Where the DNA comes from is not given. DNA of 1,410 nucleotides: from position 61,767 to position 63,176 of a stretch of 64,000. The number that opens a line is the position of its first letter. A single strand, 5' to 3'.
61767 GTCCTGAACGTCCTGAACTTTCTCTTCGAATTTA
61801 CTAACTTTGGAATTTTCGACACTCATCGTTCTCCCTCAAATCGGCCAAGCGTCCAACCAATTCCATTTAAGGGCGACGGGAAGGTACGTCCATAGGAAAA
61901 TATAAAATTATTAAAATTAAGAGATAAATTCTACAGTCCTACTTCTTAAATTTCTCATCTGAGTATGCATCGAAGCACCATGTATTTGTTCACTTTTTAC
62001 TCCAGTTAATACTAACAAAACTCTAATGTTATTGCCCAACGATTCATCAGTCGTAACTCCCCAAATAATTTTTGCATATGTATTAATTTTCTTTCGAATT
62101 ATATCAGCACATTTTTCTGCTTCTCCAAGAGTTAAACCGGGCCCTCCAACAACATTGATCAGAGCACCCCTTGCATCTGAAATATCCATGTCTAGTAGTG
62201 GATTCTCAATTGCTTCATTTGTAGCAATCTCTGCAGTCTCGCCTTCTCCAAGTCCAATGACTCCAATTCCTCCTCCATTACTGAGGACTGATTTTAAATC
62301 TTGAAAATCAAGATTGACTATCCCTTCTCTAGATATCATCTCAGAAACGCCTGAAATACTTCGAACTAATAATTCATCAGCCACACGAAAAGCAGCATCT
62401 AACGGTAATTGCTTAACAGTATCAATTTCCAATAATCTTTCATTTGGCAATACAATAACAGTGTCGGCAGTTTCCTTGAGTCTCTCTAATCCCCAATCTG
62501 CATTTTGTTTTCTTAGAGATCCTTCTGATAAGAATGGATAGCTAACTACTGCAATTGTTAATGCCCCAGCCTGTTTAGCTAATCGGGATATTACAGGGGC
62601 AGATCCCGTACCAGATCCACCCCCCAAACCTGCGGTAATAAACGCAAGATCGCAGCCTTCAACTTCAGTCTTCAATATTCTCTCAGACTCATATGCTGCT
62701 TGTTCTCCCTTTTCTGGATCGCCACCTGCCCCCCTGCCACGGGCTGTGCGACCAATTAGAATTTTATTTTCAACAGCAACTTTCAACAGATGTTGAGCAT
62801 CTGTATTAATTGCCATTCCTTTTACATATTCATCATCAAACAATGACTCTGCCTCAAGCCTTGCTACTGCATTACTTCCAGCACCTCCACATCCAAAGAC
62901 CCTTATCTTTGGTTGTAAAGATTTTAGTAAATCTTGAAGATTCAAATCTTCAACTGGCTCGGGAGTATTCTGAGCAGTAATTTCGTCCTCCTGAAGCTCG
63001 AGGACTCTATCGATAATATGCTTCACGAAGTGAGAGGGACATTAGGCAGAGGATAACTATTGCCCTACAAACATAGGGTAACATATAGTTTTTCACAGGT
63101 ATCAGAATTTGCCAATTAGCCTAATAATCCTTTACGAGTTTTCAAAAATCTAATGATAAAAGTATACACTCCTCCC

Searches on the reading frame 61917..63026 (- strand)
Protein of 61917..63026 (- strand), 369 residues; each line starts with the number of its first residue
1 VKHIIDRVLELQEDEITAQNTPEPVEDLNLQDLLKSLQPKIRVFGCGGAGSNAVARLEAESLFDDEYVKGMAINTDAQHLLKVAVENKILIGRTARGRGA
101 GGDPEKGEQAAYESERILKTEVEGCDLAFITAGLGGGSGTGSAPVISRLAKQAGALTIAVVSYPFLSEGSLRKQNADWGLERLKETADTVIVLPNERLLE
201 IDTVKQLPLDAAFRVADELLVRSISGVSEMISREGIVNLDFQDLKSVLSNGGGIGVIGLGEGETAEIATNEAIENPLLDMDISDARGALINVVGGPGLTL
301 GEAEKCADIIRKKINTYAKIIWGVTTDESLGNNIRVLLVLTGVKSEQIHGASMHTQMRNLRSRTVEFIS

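Call 12: search_protein_families(library=pfam, proteins=[window:61917-63026:-], max_evalue=0.001)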
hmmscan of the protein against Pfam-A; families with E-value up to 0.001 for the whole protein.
window:61917-63026:- (369 aa): 2 families
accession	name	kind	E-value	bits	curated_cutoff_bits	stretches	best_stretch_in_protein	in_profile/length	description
PF00091.31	Tubulin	-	1.5e-43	149.8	33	1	40-201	1-188/190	Tubulin/FtsZ family, GTPase domain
PF12327.13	FtsZ_C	-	1.3e-24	86.7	27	1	254-344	2-95/95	FtsZ family, C-terminal domain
